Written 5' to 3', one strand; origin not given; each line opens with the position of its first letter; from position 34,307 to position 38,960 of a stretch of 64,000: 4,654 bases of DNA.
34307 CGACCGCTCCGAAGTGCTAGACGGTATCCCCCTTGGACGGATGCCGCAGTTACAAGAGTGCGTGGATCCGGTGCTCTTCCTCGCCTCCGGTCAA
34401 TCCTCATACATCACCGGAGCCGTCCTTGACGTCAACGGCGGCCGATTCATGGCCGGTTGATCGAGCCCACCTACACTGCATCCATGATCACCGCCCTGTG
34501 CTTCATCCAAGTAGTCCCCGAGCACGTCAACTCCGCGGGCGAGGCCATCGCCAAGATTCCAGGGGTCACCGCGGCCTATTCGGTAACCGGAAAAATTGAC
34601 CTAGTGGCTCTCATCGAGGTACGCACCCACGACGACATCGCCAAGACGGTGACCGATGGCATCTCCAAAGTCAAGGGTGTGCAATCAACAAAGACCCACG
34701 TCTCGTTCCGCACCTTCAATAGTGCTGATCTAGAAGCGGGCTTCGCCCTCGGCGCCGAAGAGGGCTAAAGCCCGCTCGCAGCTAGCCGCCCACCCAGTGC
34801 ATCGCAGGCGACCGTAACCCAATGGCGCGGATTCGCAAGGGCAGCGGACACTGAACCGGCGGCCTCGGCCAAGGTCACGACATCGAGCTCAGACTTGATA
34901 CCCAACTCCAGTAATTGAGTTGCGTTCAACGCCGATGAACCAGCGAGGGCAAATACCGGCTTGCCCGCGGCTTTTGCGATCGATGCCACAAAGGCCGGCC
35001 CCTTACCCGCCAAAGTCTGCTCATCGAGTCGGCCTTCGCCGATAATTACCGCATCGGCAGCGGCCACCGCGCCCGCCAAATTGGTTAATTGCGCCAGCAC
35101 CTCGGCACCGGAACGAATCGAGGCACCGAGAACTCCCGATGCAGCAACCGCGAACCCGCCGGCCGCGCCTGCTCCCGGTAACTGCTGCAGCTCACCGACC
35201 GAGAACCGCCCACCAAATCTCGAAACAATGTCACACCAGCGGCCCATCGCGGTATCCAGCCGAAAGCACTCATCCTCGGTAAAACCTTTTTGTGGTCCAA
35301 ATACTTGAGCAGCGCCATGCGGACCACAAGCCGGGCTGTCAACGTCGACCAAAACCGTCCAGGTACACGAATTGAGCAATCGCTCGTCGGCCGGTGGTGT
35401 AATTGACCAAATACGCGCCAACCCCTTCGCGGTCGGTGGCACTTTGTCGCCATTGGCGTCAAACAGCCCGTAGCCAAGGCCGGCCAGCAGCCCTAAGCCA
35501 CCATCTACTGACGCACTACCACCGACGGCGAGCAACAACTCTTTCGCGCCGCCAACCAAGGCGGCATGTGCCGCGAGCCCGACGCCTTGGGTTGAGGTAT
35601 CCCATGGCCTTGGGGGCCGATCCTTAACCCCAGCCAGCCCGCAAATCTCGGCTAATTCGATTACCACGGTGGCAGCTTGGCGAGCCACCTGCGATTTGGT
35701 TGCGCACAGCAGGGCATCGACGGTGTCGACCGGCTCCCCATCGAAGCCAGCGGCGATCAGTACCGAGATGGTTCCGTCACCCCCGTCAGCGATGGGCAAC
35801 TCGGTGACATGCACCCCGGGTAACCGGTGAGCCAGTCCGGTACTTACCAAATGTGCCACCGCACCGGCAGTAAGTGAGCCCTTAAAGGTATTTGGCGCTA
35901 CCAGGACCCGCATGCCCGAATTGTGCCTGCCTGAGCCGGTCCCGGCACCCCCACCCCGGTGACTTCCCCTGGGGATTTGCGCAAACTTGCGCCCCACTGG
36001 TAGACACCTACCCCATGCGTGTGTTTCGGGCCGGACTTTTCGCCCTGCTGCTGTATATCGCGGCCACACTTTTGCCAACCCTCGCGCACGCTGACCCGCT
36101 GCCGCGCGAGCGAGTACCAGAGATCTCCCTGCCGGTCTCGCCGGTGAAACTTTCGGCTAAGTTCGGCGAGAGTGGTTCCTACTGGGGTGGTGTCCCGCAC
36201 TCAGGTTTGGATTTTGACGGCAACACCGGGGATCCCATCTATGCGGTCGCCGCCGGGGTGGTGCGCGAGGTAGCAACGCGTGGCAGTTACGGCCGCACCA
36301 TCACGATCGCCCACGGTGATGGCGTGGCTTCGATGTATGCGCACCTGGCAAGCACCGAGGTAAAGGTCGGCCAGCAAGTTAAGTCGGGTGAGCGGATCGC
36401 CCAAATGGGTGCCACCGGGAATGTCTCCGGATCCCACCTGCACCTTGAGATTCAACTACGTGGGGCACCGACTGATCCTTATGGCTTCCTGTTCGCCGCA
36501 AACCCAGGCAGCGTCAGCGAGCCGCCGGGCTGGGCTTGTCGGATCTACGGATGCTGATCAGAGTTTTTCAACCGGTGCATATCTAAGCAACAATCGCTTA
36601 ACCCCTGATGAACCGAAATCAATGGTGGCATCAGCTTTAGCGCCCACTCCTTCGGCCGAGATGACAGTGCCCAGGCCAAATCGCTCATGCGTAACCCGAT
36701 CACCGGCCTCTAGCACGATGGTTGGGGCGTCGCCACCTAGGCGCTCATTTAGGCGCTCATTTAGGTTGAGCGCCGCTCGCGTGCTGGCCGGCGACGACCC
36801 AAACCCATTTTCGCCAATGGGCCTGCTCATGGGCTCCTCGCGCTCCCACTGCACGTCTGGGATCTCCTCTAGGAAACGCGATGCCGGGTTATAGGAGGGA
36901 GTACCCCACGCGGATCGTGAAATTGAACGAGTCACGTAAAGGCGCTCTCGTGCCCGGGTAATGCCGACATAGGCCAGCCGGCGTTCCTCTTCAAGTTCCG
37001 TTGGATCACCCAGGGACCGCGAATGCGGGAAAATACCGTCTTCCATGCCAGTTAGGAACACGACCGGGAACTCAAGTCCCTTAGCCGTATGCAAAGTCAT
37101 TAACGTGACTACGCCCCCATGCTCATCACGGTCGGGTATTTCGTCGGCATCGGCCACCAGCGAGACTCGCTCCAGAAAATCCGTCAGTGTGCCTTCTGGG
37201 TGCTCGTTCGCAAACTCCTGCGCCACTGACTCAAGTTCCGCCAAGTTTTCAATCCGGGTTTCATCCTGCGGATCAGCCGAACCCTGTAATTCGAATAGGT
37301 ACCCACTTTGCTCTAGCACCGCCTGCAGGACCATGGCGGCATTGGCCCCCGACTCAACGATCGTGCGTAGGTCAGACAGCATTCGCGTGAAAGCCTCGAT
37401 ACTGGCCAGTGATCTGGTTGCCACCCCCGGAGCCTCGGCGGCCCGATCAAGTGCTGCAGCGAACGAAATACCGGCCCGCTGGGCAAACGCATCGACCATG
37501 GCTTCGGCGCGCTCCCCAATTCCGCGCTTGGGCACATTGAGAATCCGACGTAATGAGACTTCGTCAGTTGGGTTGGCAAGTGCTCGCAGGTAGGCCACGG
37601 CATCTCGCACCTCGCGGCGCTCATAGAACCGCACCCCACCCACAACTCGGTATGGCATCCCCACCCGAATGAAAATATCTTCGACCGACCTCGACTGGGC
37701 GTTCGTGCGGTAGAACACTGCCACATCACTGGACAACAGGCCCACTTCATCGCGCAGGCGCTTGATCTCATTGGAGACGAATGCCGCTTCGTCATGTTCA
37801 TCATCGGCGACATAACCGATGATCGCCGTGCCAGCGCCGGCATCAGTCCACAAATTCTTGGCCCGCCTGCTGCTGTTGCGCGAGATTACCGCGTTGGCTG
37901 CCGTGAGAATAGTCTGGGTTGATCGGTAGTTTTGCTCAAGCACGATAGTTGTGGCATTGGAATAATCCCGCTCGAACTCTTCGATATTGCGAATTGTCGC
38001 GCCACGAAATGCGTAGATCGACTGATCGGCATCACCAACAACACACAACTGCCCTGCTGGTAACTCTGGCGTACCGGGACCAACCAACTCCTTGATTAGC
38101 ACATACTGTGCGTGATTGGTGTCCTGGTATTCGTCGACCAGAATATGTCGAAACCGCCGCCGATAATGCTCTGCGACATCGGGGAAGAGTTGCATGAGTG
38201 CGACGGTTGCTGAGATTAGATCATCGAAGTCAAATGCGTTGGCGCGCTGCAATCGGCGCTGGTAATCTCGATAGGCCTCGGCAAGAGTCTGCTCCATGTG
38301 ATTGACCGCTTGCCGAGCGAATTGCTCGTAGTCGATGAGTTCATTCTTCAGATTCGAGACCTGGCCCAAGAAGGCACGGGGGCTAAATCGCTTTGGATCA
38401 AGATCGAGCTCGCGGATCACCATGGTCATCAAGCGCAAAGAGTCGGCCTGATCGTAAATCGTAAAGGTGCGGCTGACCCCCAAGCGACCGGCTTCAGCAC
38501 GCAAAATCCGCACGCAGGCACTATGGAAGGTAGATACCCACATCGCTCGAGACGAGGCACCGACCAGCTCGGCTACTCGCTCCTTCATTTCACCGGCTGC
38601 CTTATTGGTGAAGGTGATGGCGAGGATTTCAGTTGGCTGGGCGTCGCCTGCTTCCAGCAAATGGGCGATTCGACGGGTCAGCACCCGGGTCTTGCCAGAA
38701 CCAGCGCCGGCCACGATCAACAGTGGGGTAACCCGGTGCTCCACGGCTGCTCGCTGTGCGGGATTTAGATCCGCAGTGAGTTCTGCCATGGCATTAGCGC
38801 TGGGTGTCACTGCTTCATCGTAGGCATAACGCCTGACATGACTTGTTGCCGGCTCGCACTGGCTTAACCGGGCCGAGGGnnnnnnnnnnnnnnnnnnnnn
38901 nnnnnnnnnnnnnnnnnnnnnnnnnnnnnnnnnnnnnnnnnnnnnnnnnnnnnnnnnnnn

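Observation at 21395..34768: PaaX-linked CoA-thioester catabolic supercluster with an unusual enzyme combination (candidate undescribed aerobic hybrid pathway for an amino- or hydroxy-aromatic or alicyclic acid)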

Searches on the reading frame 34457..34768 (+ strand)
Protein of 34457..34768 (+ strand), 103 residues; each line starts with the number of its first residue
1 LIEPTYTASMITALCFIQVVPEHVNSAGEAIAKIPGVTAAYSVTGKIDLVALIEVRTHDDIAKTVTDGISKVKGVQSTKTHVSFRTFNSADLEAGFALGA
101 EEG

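Call 6: search_protein_families(library=pfam, proteins=[window:34457-34768:+])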
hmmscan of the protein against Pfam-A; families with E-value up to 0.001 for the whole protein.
window:34457-34768:+ (103 aa): 3 families
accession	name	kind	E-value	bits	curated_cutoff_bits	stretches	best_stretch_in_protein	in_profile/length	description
PF01037.27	AsnC_trans_reg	-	1.7e-15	57.1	25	1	17-86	3-73/73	Lrp/AsnC ligand binding domain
PF03927.19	NapD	-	0.0001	22.8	28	1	17-79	8-68/76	NapD protein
PF22482.2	AsnC_trans_reg_3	-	0.00057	20.4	24.4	1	22-83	22-82/95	PF0864 C-terminal dimeric alpha+beta barrel domain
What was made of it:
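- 34457..34768 (+): Stand-alone RAM (AsnC/Lrp ligand-binding) domain protein, 103 aa, with no DNA-binding domain; role unknown. PF01037 at 57 bits (call 6).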

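Call 86: search_protein_families(library=ncbifam, proteins=[window:34457-34768:+], max_evalue=0.001)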
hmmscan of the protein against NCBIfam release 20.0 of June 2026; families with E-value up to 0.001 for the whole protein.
window:34457-34768:+ (103 aa): 5 families
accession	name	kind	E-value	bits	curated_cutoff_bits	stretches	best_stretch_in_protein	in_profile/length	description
NF040947.1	trans_reg_LysM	equivalog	3.3e-10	39.9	180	1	9-86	58-135/136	HTH-type transcriptional regulator LysM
NF053758.1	ChrTpTrnRegChrS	equivalog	0.00011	22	250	1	2-89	65-152/158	chromate efflux transcriptional regulator ChrS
NF008384.0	PRK11179.1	equivalog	0.00041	20.2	227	1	15-85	71-144/153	transcriptional regulator AsnC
NF041395.1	TranRegLrpA1_Halo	equivalog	0.00044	20.3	250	1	4-79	58-133/142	HTH-type transcriptional regulator LrpA1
NF040708.3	Siroheme_Dcarb_AhbA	equivalog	0.00077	19.2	140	1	12-87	62-136/144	siroheme decarboxylase subunit alpha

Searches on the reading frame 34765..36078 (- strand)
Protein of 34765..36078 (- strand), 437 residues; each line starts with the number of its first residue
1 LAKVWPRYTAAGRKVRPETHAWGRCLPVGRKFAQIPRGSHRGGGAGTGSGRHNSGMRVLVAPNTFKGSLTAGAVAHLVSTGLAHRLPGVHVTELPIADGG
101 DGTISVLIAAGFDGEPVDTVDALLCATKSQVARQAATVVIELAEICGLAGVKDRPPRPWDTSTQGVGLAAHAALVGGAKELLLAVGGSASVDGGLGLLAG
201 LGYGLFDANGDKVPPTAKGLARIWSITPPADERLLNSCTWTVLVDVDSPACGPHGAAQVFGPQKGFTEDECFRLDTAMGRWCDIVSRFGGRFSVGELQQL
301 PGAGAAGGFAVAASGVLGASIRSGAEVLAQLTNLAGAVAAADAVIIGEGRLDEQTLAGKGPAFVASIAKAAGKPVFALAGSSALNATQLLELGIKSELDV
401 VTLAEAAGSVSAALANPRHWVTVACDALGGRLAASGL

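Call 6: search_protein_families(library=pfam, proteins=[window:34765-36078:-])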
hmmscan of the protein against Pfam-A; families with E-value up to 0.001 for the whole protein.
window:34765-36078:- (437 aa): 1 family
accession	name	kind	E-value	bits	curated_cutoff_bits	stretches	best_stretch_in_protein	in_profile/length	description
PF02595.20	Gly_kinase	-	9.3e-95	318.1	23.3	1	58-425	1-364/372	Glycerate kinase family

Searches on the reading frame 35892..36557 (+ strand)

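Call 85: search_protein_families(library=pfam, proteins=[window:35892-36557:+], max_evalue=0.01)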
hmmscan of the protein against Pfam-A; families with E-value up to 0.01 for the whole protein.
window:35892-36557:+ (221 aa): 1 family
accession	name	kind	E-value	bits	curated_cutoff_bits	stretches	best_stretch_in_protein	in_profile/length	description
PF01551.29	Peptidase_M23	-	1.5e-30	105.7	28.7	1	102-196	2-96/96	Peptidase family M23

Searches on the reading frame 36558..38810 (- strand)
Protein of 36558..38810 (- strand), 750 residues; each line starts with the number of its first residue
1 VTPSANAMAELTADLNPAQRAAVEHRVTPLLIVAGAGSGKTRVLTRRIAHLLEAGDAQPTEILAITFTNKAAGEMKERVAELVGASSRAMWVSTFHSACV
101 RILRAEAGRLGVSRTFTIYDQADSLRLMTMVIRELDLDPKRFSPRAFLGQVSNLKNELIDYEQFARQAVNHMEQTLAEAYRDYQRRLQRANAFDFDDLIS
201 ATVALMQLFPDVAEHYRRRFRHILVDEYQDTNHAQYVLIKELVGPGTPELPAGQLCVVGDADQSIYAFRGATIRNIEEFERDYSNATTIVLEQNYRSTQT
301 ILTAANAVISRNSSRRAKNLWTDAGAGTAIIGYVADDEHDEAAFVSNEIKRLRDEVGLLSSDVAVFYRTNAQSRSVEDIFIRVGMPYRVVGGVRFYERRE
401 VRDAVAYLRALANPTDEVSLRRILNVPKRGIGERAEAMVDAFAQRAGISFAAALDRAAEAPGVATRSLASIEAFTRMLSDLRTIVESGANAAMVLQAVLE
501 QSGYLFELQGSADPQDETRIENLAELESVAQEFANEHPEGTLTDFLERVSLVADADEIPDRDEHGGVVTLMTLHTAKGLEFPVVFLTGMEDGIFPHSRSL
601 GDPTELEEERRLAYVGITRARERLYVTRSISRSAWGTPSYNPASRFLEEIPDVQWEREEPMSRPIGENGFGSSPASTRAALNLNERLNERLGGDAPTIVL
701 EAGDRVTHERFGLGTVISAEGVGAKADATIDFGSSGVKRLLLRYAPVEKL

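Call 6: search_protein_families(library=pfam, proteins=[window:36558-38810:-])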
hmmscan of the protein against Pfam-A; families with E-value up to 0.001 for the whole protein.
window:36558-38810:- (750 aa): 7 families
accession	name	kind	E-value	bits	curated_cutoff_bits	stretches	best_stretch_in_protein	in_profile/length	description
PF00580.27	UvrD-helicase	-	1.6e-89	300.7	23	1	15-283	1-270/271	UvrD/REP helicase N-terminal domain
PF13361.12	UvrD_C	-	1.8e-73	248.4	25.6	1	289-628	1-347/350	UvrD-like helicase C-terminal domain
PF13245.12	AAA_19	-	6e-23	81.9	25.1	1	19-269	1-134/134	AAA domain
PF21196.3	PcrA_UvrD_tudor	-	2.4e-12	47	23.9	1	703-749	2-48/48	PcrA/UvrD tudor domain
PF13538.12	UvrD_C_2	-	7.6e-10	38.9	27.4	1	569-626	3-51/52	UvrD-like helicase C-terminal domain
PF13604.12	AAA_30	-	6.3e-06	26.5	27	1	15-80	2-67/191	AAA domain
PF13086.12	AAA_11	-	0.00034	20.9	27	1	15-204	2-201/257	AAA domain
